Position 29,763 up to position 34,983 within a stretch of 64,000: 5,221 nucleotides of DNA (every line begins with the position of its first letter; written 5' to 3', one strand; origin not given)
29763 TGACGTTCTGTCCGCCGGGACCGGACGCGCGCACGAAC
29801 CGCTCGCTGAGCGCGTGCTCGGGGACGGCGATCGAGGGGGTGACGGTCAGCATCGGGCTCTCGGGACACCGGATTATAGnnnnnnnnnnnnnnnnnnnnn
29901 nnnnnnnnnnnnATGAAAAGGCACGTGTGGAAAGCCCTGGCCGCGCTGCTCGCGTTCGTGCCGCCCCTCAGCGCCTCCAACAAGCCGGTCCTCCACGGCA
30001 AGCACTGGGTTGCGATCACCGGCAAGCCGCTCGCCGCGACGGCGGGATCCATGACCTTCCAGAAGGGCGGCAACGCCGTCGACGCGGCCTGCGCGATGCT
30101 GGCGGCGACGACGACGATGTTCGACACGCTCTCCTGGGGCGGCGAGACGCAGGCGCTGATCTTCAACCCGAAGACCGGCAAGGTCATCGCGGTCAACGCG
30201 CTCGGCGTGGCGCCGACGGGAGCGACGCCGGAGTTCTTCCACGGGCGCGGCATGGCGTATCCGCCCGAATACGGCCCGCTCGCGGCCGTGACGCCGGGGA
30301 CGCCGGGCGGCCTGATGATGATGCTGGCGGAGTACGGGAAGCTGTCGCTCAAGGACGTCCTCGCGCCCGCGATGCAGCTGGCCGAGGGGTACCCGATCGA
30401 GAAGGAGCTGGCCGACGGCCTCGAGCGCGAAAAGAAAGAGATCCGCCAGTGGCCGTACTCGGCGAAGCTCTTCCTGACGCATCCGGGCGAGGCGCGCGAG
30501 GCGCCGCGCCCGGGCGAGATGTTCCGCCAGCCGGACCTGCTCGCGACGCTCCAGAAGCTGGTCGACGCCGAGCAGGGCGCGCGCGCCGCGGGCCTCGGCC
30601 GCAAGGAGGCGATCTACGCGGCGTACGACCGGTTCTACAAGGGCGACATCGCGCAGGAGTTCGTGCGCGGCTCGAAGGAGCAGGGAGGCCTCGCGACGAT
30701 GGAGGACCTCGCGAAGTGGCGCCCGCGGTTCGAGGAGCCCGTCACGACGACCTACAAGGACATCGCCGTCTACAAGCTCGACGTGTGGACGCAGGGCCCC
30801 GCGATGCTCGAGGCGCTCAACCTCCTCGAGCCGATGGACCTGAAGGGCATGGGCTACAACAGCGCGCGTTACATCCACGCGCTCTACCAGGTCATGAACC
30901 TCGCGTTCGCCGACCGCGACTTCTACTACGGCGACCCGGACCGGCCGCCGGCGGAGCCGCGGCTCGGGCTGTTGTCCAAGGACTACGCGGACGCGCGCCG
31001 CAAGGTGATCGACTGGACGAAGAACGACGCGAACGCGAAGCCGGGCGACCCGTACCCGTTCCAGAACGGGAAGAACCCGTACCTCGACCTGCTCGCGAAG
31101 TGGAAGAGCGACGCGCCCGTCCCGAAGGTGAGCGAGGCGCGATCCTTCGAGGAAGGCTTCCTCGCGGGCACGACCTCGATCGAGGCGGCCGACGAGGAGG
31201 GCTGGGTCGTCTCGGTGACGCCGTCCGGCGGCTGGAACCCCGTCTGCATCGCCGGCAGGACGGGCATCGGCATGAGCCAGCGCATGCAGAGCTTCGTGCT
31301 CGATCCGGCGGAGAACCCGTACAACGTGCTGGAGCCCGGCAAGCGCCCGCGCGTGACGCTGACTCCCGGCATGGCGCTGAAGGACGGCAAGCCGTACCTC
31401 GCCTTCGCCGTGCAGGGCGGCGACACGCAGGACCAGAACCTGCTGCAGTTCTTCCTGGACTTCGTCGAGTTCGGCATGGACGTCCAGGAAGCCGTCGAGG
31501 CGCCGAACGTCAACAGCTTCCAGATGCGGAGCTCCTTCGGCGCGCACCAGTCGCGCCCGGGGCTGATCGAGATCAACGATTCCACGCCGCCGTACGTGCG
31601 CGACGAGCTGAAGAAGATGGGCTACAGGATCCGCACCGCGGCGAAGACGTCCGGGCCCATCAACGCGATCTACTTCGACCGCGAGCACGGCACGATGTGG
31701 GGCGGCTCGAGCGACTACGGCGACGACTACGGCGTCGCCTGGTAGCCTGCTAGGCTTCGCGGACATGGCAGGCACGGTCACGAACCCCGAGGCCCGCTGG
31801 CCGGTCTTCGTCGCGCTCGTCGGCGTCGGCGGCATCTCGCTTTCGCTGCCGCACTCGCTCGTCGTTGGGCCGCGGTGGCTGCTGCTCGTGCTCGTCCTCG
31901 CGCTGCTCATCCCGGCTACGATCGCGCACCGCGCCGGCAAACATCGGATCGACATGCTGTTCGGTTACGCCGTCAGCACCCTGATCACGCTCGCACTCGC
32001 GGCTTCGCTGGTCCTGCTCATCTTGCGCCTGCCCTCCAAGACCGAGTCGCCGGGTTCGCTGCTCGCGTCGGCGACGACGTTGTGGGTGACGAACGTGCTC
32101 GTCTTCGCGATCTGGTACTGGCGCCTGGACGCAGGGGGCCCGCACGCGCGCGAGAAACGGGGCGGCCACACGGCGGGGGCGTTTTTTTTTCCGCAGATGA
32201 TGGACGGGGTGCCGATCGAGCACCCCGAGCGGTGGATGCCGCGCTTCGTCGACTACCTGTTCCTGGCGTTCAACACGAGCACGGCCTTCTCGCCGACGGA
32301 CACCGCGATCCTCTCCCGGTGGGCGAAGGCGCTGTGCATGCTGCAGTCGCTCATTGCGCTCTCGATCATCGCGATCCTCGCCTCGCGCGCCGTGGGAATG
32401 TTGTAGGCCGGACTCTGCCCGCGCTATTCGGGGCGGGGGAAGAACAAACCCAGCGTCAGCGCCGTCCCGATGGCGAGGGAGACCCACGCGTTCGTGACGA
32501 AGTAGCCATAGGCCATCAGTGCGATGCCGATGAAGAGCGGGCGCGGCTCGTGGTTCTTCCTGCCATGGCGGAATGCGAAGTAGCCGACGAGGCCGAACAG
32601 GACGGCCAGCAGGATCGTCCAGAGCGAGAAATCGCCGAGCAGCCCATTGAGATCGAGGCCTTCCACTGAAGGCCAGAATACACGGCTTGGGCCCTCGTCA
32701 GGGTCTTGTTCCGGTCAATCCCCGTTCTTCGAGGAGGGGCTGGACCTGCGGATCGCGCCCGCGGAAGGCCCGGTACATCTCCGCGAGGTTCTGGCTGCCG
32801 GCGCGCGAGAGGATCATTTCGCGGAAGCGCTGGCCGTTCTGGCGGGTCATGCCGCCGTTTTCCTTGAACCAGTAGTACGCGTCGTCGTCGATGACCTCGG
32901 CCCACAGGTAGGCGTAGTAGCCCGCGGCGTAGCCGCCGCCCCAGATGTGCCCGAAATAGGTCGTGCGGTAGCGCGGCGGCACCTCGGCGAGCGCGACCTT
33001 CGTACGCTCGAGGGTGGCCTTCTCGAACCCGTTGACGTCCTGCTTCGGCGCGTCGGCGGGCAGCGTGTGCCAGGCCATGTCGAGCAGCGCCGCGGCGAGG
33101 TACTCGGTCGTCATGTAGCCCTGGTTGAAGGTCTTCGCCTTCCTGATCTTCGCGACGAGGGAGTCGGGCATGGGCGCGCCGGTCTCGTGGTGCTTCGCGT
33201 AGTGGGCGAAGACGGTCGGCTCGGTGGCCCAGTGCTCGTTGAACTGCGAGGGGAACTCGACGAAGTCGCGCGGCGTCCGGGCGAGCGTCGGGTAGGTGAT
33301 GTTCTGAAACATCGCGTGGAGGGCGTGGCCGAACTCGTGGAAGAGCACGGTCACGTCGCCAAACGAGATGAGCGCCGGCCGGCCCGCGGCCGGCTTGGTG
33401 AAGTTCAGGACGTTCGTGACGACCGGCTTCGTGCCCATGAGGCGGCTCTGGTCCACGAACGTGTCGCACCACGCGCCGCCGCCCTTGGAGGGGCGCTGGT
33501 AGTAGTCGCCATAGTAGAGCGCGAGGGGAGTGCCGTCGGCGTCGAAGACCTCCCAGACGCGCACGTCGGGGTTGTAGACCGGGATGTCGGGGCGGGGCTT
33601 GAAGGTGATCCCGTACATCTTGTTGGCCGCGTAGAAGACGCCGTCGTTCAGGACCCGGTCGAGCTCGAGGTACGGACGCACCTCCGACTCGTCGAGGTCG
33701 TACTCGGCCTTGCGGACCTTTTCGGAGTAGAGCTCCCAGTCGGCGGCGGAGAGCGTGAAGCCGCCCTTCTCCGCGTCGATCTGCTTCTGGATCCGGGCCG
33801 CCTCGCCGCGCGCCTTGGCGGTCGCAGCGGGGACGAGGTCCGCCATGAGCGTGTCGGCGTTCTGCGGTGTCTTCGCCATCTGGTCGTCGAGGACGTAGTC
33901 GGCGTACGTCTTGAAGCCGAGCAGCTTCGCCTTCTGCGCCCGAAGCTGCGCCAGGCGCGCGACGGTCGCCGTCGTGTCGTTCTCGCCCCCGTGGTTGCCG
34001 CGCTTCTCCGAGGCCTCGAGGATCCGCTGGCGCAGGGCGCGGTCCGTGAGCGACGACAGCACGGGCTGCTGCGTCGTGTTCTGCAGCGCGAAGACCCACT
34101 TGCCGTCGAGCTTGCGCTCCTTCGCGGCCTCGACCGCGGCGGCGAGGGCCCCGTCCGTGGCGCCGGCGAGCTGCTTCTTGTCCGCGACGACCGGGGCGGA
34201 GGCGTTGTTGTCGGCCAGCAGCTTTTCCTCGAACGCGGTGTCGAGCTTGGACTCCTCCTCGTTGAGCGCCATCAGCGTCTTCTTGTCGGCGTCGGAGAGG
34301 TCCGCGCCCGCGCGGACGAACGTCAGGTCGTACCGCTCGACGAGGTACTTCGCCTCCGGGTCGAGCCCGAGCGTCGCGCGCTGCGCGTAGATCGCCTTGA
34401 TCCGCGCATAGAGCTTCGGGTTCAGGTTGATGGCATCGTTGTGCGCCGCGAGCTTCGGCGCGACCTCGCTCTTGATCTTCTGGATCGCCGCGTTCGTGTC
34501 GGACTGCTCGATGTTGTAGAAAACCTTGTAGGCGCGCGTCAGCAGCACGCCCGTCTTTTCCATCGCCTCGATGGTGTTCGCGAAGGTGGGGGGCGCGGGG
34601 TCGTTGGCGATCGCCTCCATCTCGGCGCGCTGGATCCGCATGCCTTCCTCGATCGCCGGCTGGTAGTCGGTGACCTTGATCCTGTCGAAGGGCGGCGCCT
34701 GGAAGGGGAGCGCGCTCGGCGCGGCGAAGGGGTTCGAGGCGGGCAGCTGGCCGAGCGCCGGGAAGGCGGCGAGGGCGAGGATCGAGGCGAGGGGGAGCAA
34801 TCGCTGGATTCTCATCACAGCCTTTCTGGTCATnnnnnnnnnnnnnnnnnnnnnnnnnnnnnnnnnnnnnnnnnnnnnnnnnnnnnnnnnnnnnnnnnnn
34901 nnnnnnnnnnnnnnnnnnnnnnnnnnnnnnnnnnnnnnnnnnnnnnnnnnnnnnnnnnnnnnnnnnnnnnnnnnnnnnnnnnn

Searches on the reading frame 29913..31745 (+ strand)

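Call 47: search_protein_families(library=pfam, proteins=[window:29913-31745:+], max_evalue=0.0001)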
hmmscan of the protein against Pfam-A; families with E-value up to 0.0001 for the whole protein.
window:29913-31745:+ (610 aa): 1 family
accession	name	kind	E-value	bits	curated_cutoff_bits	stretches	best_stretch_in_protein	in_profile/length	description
PF01019.26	G_glu_transpept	-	7.4e-103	345.5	27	1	50-599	5-506/512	Gamma-glutamyltranspeptidase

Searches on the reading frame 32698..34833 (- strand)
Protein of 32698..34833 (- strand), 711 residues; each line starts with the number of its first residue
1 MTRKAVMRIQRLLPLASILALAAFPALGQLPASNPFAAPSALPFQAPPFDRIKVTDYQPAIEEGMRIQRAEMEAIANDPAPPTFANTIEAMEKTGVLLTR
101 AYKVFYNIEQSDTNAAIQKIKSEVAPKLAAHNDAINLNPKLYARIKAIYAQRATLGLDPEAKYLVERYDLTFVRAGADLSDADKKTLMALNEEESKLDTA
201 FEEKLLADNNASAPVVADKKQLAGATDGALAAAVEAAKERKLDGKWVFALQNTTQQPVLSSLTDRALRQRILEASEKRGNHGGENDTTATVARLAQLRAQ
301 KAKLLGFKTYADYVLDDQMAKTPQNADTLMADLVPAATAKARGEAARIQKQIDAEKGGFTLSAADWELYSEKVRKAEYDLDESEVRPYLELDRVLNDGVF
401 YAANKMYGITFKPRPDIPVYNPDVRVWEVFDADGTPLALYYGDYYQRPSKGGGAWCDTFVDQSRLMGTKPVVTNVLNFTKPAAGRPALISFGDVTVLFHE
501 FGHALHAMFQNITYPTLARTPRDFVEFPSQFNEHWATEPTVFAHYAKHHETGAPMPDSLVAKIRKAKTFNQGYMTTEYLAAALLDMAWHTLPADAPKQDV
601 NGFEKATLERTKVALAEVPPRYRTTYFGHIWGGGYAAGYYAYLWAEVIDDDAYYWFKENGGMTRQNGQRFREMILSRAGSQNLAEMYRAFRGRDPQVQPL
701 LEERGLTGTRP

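Call 47: search_protein_families(library=pfam, proteins=[window:32698-34833:-], max_evalue=0.0001)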
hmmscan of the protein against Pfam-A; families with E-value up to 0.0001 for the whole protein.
window:32698-34833:- (711 aa): 1 family
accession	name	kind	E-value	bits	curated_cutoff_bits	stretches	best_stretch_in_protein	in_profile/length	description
PF01432.26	Peptidase_M3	-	2.8e-124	416.4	27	1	259-705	2-456/457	Peptidase family M3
